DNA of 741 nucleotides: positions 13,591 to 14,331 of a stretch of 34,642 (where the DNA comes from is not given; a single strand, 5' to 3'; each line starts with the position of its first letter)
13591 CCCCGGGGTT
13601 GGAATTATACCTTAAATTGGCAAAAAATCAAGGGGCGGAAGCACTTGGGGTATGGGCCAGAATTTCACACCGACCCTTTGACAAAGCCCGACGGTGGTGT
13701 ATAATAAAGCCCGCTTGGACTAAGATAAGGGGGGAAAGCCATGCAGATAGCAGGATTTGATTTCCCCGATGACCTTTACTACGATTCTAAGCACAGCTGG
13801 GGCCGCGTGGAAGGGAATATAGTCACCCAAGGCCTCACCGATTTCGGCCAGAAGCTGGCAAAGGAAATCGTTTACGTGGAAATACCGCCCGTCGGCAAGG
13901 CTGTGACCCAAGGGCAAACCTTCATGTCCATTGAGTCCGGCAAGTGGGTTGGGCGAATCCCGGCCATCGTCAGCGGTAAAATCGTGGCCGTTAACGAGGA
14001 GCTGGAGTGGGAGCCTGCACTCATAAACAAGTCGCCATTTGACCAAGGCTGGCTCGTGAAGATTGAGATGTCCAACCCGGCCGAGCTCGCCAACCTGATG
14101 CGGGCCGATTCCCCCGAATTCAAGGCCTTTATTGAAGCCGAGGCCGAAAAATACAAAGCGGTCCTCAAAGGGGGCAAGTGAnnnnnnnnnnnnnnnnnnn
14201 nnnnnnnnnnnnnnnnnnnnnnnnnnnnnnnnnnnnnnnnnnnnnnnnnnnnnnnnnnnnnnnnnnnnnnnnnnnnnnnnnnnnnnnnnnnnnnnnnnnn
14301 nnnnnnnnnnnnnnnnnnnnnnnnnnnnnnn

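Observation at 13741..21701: Operon coupling a lipoyl-carrier protein and its ligase to a methanogen-type HdrCBA(Sec), an HgdB-family protein and a tungsten AOR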

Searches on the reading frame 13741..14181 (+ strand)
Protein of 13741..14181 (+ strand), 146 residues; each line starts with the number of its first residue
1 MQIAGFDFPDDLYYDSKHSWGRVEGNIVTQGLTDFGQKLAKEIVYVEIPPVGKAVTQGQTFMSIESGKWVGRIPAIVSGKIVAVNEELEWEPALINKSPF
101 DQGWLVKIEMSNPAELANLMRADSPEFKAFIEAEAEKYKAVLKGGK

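Call 8: search_protein_families(library=pfam, proteins=[window:13741-14178:+])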
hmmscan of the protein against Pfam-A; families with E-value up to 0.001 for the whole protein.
window:13741-14178:+ (146 aa): 1 family
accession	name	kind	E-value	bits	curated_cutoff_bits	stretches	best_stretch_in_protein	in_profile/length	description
PF01597.25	GCV_H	-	3.7e-38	130.6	22.2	1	12-124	1-114/122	Glycine cleavage H-protein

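Call 10: search_protein_families(library=ncbifam, proteins=[window:13741-14178:+])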
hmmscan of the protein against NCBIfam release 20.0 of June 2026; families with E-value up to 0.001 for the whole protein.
window:13741-14178:+ (146 aa): 4 families
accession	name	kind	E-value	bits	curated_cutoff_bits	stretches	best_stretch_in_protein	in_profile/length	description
NF002270.0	PRK01202.1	subfamily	6e-40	136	117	1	7-124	3-121/129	glycine cleavage system protein GcvH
TIGR00527.1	gcvH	equivalog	5.6e-29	100.8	115.85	1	8-124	2-120/129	glycine cleavage system protein GcvH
TIGR03077.1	not_gcvH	equivalog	7.2e-14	51.8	144.05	1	13-117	1-106/110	glycine cleavage protein H-like protein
NF045810.1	GcvH_rel_desulf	equivalog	2.2e-10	40.5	150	1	7-145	11-150/167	GcvH-related protein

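Call 12: find_encoding_contigs(protein=window:13741-14181:+, flank=10000, max_places=10)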
Protein window:13741-14181:+ (146 aa): 4 contigs read that carry it; 4 places shown.
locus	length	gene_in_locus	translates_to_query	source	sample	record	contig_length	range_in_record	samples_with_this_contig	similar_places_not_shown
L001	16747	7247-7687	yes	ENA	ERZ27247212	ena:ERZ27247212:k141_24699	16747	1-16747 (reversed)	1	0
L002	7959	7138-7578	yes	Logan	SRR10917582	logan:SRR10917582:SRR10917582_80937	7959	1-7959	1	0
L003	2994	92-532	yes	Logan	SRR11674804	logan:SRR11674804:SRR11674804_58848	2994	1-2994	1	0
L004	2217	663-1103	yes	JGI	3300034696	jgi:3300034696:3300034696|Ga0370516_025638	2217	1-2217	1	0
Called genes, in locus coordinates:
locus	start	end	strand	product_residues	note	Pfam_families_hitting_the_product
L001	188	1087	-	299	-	PF00009:GTP_EFTU, PF00350:Dynamin_N (faint), PF01926:MMR_HSR1, PF02421:FeoB_N, PF03193:RsgA_GTPase (faint), PF02492:cobW (weak), PF16897:MMR_HSR1_Xtn (weak), PF07650:KH_2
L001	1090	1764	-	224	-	PF02592:Vut_1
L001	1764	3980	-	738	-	PF01315:Ald_Xan_dh_C, PF02738:MoCoBD_1, PF20256:MoCoBD_2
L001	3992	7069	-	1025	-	PF12831:FAD_oxidored, PF07992:Pyr_redox_2, PF00890:FAD_binding_2, PF07992:Pyr_redox_2 (weak), PF12831:FAD_oxidored (weak), PF13450:NAD_binding_8 (weak), PF12838:Fer4_7, PF13187:Fer4_9, +14 more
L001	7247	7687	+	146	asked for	PF01597:GCV_H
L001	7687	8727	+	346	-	PF21948:LplA-B_cat, PF10437:Lip_prot_lig_C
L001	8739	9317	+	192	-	PF13183:Fer4_8, PF12838:Fer4_7 (faint), PF13187:Fer4_9, PF13534:Fer4_17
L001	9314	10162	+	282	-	PF02754:CCG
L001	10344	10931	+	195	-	PF07992:Pyr_redox_2 (weak), PF00890:FAD_binding_2 (weak), PF12831:FAD_oxidored, PF13450:NAD_binding_8 (weak)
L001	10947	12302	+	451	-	PF12838:Fer4_7 (weak), PF00037:Fer4 (weak), PF12837:Fer4_6 (weak), PF13237:Fer4_10 (weak), PF14697:Fer4_21, PF12838:Fer4_7, PF13187:Fer4_9 (weak), PF00037:Fer4 (weak), +6 more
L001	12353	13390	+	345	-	PF06050:HGD-D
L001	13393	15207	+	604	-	PF02730:AFOR_N, PF01314:AFOR_C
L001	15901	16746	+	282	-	?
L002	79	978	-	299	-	PF00009:GTP_EFTU, PF00350:Dynamin_N (faint), PF01926:MMR_HSR1, PF02421:FeoB_N, PF03193:RsgA_GTPase (faint), PF02492:cobW (weak), PF16897:MMR_HSR1_Xtn (weak), PF07650:KH_2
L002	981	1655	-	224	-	PF02592:Vut_1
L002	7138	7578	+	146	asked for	PF01597:GCV_H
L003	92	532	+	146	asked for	PF01597:GCV_H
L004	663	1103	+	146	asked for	PF01597:GCV_H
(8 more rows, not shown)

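Call 13: find_homologous_proteins(query=window:13741-14178:+)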
Query window:13741-14178:+ (146 aa): 1072 proteins with E <= 0.001 among 1098 candidates; the best 120 are listed.
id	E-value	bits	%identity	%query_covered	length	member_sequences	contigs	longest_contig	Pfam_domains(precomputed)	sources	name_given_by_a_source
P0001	1.2e-90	319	99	100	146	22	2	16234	PF01597.26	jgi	-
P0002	7.8e-77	275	85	97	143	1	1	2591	PF01597.26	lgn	-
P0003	1.5e-76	274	85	97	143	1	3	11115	PF01597.26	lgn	-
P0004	2.1e-76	273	82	97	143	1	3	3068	PF01597.26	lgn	-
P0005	5.4e-76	272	84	97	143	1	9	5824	PF01597.26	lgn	-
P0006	8.6e-76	271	84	97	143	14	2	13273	PF01597.26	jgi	jgi:glycine cleavage system H protein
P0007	1.6e-75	270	83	97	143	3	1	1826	PF01597.26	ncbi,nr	ncbi:MAG: glycine cleavage system protein H [Anaerolineae bacterium]|nr:glycine cleavage system prot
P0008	2.5e-75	270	84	97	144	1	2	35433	PF01597.26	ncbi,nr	ncbi:MAG: glycine cleavage system protein H [Anaerolineae bacterium]|nr:glycine cleavage system prot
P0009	2.6e-75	270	83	97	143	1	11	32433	PF01597.26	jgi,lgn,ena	jgi:glycine cleavage system H protein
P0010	4.7e-75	269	83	97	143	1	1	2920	PF01597.26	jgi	-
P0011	4.8e-75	269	85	97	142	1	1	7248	PF01597.26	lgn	-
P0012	4.8e-75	269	83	97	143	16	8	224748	PF01597.26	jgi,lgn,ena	-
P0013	6.3e-75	268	82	97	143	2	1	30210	PF01597.26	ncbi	ncbi:MAG: glycine cleavage system protein H [Anaerolineae bacterium]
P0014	8.3e-75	268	83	97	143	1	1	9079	PF01597.26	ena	-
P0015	8.6e-75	268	82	99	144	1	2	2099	PF01597.26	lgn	-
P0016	2.8e-74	266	82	97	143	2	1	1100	PF01597.26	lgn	-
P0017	2.9e-74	266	83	98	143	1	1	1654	PF01597.26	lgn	-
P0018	3.7e-74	266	82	97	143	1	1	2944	PF01597.26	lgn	-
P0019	3.7e-74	266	82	97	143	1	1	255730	PF01597.26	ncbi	-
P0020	3.7e-74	266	83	97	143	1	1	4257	PF01597.26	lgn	-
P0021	4.1e-74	266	82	97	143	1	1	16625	PF01597.26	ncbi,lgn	-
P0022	5.0e-74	265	81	97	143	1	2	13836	PF01597.26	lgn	-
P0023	5.1e-74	265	81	97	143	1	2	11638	PF01597.26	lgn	-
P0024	6.2e-74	265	82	97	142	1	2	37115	PF01597.26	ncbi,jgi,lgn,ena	-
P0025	6.3e-74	265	83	97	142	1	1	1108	PF01597.26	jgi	jgi:glycine cleavage system H protein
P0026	9.6e-74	264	81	97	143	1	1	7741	PF01597.26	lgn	-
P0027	1.2e-73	264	82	97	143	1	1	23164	PF01597.26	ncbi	-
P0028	1.3e-73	264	82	97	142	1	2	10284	PF01597.26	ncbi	-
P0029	1.3e-73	264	80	97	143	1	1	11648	PF01597.26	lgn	-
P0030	1.3e-73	264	81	97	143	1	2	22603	PF01597.26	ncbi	ncbi:MAG: glycine cleavage system protein H [Anaerolineae bacterium]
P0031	1.9e-73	264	80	98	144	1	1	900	PF01597.26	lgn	-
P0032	2.6e-73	263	82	97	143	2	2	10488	PF01597.26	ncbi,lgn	-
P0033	4.9e-73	262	81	97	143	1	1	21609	PF01597.26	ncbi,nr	ncbi:MAG: glycine cleavage system H protein [Anaerolineae bacterium]|nr:glycine cleavage system H pr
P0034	5.3e-73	262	82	97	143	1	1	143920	PF01597.26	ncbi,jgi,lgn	-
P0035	5.7e-73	262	81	97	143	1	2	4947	PF01597.26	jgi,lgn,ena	jgi:glycine cleavage system H protein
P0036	6.2e-73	262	81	97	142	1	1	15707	PF01597.26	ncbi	-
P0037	7.7e-73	262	80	97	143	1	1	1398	PF01597.26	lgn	-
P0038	1.1e-72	261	80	97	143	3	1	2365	PF01597.26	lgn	-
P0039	1.6e-72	261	80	97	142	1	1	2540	PF01597.26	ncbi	-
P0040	4.1e-72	259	81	97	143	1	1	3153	PF01597.26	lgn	-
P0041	2.3e-71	257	79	98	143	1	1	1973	PF01597.26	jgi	-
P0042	3.2e-71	256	78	98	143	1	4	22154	PF01597.26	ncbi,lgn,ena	-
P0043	3.9e-71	256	79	97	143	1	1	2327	PF01597.26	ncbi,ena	-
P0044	4.0e-71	256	77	97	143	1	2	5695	PF01597.26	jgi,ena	-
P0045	6.7e-71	255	77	98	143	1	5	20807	PF01597.26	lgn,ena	-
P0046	7.2e-71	255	77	98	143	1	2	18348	PF01597.26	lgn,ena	-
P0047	8.7e-71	255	78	98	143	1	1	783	PF01597.26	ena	-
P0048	8.9e-71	255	78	98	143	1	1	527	PF01597.26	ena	-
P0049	1.3e-70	254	79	97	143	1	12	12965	PF01597.26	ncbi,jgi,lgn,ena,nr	ncbi:MAG TPA: glycine cleavage system protein H [Anaerolineales bacterium]|nr:glycine cleavage syste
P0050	1.5e-70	254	77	97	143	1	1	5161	PF01597.26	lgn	-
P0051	2.5e-70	253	76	98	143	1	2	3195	PF01597.26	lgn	-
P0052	3.8e-70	253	77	97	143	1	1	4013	PF01597.26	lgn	-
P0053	5.2e-70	252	82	93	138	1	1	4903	PF01597.26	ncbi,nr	ncbi:MAG: glycine cleavage system protein H [Thermoflexia bacterium]|nr:MAG: glycine cleavage system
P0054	5.6e-70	252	77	97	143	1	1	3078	PF01597.26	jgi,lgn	jgi:glycine cleavage system H protein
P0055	6.3e-70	252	78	97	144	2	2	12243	PF01597.26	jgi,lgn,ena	-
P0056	6.7e-70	252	77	97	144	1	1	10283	PF01597.26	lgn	-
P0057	7.0e-70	252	76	97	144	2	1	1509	PF01597.26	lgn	-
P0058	8.9e-70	252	77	97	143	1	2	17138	PF01597.26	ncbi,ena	-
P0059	9.7e-70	251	77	97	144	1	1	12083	PF01597.26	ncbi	-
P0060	1.6e-69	251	77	97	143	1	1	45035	PF01597.26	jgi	-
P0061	2.2e-69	250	77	97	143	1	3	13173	PF01597.26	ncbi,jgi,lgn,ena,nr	ncbi:MAG TPA: glycine cleavage system protein H [Anaerolineales bacterium]|nr:glycine cleavage syste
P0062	4.9e-69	249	75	97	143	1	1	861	PF01597.26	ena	-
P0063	5.6e-69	249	76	97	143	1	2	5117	PF01597.26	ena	-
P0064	6.5e-69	249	75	97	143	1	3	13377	PF01597.26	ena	-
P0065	1.5e-68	248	77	97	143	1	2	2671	PF01597.26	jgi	jgi:glycine cleavage system H protein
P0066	2.0e-68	247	75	97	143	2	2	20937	PF01597.26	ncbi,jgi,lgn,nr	ncbi:MAG TPA: glycine cleavage system protein H [Thermoflexia bacterium]|jgi:glycine cleavage system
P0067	2.9e-68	247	77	97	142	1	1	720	PF01597.26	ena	-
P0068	5.3e-68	246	76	97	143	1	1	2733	PF01597.26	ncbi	-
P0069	5.5e-68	246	75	97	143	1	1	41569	PF01597.26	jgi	-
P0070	6.7e-68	246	75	97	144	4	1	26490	PF01597.26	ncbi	-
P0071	1.3e-67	245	75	97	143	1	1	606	PF01597.26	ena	-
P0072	1.3e-67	245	75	97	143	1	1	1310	PF01597.26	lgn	-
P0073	1.7e-67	244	74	97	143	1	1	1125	PF01597.26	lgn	-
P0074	2.1e-67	244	75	97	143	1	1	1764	PF01597.26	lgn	-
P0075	2.2e-67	244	75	97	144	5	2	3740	PF01597.26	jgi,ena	-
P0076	2.4e-67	244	76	98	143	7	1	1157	PF01597.26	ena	-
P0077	2.6e-67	244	76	98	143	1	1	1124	PF01597.26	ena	-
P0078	3.1e-67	243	74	97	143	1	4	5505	PF01597.26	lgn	-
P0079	3.3e-67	243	75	97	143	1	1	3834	PF01597.26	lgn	-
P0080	3.4e-67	243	74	97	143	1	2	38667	PF01597.26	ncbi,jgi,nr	ncbi:MAG: glycine cleavage system protein H [Chloroflexi bacterium]|nr:MAG: glycine cleavage system 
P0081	4.7e-67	243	74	97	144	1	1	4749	PF01597.26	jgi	-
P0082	7.0e-67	242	73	97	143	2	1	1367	PF01597.26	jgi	jgi:glycine cleavage system H protein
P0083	7.1e-67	242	73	97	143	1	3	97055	PF01597.26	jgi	-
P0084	1.1e-66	242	76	97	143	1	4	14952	PF01597.26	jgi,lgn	-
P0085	1.4e-66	241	75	97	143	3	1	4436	PF01597.26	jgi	jgi:glycine cleavage system H protein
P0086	2.0e-66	241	75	97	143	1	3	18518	PF01597.26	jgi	jgi:glycine cleavage system H protein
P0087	2.8e-66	240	73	97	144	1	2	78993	PF01597.26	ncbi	-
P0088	3.3e-66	240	73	97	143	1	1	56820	PF01597.26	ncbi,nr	ncbi:MAG: glycine cleavage system protein H [Anaerolineae bacterium]|nr:glycine cleavage system prot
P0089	3.6e-66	240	74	97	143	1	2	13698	PF01597.26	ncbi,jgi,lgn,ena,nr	ncbi:MAG: glycine cleavage system protein H [Chloroflexi bacterium]|nr:MAG: glycine cleavage system 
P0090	4.1e-66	240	73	97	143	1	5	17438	PF01597.26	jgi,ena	jgi:glycine cleavage system H protein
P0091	4.9e-66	239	74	97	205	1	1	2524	PF01597.26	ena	-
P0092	8.7e-66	239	73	97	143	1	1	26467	PF01597.26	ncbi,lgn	-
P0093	1.0e-65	238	72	97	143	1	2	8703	PF01597.26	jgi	jgi:glycine cleavage system H protein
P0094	1.0e-65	238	75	97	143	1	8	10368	PF01597.26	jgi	jgi:glycine cleavage system H protein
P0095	1.1e-65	238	73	97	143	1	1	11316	PF01597.26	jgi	jgi:glycine cleavage system H protein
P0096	1.4e-65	238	74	97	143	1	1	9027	PF01597.26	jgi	-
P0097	1.5e-65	238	75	97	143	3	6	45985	PF01597.26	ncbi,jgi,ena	-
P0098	1.6e-65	238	74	97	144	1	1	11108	PF01597.26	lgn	-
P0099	1.8e-65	238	73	97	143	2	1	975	PF01597.26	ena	-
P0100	1.8e-65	238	73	97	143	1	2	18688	PF01597.26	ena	-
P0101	1.9e-65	238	74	97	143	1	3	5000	PF01597.26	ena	-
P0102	1.9e-65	238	70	97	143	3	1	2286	PF01597.26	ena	-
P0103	2.0e-65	238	72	97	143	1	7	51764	PF01597.26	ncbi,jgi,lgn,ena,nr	ncbi:MAG TPA: glycine cleavage system H protein [Anaerolineae bacterium]|nr:glycine cleavage system 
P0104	2.5e-65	237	73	97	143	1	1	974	PF01597.26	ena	-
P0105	2.6e-65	237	71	98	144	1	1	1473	PF01597.26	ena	-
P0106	2.7e-65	237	73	97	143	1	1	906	PF01597.26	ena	-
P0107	2.7e-65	237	73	97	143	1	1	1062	PF01597.26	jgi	jgi:glycine cleavage system H protein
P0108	2.8e-65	237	72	97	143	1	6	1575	PF01597.26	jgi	jgi:glycine cleavage system H protein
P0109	2.8e-65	237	73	97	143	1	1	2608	PF01597.26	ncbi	-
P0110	3.1e-65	237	72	97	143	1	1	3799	PF01597.26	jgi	-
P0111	3.2e-65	237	70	97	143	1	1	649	PF01597.26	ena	-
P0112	3.5e-65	237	74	97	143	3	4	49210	PF01597.26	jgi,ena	jgi:glycine cleavage system H protein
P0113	3.5e-65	237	73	97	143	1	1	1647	PF01597.26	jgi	jgi:glycine cleavage system H protein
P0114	3.7e-65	237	72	97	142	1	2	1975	PF01597.26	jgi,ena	jgi:glycine cleavage system H protein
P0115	3.9e-65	237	73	97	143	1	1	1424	PF01597.26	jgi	jgi:glycine cleavage system H protein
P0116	3.9e-65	237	72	97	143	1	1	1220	PF01597.26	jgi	jgi:glycine cleavage system H protein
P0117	4.1e-65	236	72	97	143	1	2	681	PF01597.26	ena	-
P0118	4.3e-65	236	72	97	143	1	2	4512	PF01597.26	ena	-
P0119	4.3e-65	236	73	97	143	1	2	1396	PF01597.26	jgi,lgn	jgi:glycine cleavage system H protein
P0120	4.9e-65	236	73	97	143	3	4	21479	PF01597.26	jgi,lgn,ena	jgi:glycine cleavage system H protein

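Call 14: find_encoding_contigs(protein=P0019, flank=10000, max_places=3)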
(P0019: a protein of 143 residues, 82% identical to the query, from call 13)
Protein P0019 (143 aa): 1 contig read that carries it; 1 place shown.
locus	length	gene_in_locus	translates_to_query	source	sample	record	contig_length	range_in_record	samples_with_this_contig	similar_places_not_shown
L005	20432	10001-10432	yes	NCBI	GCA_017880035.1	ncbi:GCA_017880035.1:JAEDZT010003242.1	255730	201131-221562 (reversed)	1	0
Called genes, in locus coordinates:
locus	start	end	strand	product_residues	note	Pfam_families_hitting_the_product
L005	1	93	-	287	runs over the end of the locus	-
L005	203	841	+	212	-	-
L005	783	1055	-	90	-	-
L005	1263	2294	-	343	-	PF13302:Acetyltransf_3 (weak), PF00583:Acetyltransf_1, PF13673:Acetyltransf_10, PF13508:Acetyltransf_7, PF08445:FR47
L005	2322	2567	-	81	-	-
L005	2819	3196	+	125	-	PF00072:Response_reg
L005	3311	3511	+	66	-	-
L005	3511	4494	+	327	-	PF02754:CCG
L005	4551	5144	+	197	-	PF00070:Pyr_redox (faint), PF00890:FAD_binding_2 (weak), PF01134:GIDA (weak), PF01266:DAO (weak), PF07992:Pyr_redox_2 (faint), PF12831:FAD_oxidored, PF13450:NAD_binding_8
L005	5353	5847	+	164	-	-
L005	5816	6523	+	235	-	PF25160:LdpA_Fe-S-bd (faint), PF00037:Fer4 (weak), PF13237:Fer4_10, PF14697:Fer4_21, PF12838:Fer4_7, PF13187:Fer4_9, PF12837:Fer4_6 (weak), PF00037:Fer4, +3 more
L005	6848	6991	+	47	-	PF02662:FlpD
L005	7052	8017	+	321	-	PF01058:Oxidored_q6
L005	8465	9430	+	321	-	PF00374:NiFeSe_Hases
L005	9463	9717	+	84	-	-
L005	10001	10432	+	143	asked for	PF01597:GCV_H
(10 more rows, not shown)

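Call 15: find_encoding_contigs(protein=P0083, flank=10000, max_places=3)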
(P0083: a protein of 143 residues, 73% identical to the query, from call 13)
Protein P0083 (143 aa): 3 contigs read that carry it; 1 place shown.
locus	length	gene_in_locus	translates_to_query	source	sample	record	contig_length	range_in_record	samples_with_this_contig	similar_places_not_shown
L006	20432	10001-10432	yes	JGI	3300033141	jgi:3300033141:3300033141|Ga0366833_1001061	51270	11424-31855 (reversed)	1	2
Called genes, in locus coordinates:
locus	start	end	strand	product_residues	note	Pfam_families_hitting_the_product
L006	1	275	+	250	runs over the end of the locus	PF01058:Oxidored_q6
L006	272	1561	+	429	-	PF27537:HoxH (weak), PF00374:NiFeSe_Hases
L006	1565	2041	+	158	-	PF01750:HycI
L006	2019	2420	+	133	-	PF00072:Response_reg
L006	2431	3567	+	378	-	PF01590:GAF, PF13185:GAF_2, PF13492:GAF_3 (weak), PF00512:HisKA, PF02518:HATPase_c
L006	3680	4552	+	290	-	PF13187:Fer4_9 (faint), PF13183:Fer4_8 (weak)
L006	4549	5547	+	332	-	PF12797:Fer4_2 (faint), PF13237:Fer4_10 (faint), PF17179:Fer4_22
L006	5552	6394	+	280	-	PF00175:NAD_binding_1, PF10418:DHODB_Fe-S_bind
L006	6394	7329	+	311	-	PF10609:ParA (faint), PF13614:AAA_31, PF01656:CbiA, PF02374:ArsA_ATPase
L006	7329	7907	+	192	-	PF07992:Pyr_redox_2 (faint), PF01266:DAO (weak), PF12831:FAD_oxidored (weak), PF13450:NAD_binding_8 (weak)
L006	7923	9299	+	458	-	PF13534:Fer4_17 (faint), PF00037:Fer4 (weak), PF12838:Fer4_7 (weak), PF00037:Fer4, PF12838:Fer4_7, PF13187:Fer4_9 (weak), PF13237:Fer4_10 (weak), PF14697:Fer4_21, +7 more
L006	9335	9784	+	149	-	PF02662:FlpD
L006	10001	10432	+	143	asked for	PF01597:GCV_H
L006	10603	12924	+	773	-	PF04879:Molybdop_Fe4S4, PF00384:Molybdopterin, PF01568:Molydop_binding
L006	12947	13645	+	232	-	PF12797:Fer4_2 (weak), PF12838:Fer4_7 (weak), PF13187:Fer4_9 (weak), PF13237:Fer4_10 (weak), PF13247:Fer4_11, PF12838:Fer4_7 (weak), PF12797:Fer4_2 (weak), PF12837:Fer4_6 (weak), +3 more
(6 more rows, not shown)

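Call 16: find_encoding_contigs(protein=P0103, flank=10000, max_places=3)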
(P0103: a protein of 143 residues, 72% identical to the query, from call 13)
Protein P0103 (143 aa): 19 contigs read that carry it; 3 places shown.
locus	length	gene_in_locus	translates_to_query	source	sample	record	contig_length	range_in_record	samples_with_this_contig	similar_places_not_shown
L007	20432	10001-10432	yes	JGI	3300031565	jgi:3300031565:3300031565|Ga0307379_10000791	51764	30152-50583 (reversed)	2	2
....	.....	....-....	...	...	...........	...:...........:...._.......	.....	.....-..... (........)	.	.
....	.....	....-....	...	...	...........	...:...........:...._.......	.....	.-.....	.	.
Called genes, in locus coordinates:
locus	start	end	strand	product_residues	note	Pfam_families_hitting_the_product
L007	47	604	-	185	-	-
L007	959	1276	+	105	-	PF14358:DUF4405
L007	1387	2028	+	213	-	PF26390:MamS_MamX (weak)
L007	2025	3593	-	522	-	-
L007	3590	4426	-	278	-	PF19960:EAD7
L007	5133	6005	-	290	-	PF00565:SNase, PF00932:LTD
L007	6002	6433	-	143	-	-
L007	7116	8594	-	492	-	-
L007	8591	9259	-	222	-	-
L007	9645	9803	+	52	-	PF01649:Ribosomal_S20p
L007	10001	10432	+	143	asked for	PF01597:GCV_H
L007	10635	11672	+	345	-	PF21948:LplA-B_cat, PF10437:Lip_prot_lig_C (weak)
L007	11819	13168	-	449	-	PF03448:MgtE_N, PF00571:CBS, PF01769:MgtE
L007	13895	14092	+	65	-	-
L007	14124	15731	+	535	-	PF01155:HypA (faint), PF12773:DZR (faint), PF13428:TPR_14 (faint)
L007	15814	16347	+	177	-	-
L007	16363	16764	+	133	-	-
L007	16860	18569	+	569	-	PF00872:Transposase_mut (weak)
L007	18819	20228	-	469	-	PF00919:UPF0004, PF04055:Radical_SAM, PF01938:TRAM (weak)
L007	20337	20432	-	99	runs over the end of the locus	-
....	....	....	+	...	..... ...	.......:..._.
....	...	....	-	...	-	-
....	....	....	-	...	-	-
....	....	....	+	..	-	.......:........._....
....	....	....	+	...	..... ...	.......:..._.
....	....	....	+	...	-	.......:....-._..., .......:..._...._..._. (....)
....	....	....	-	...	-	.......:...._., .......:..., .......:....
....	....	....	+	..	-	-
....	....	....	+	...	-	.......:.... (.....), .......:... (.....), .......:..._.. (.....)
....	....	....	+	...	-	-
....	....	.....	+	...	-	-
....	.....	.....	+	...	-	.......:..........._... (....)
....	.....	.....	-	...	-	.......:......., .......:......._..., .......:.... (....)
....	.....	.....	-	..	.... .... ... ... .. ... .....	-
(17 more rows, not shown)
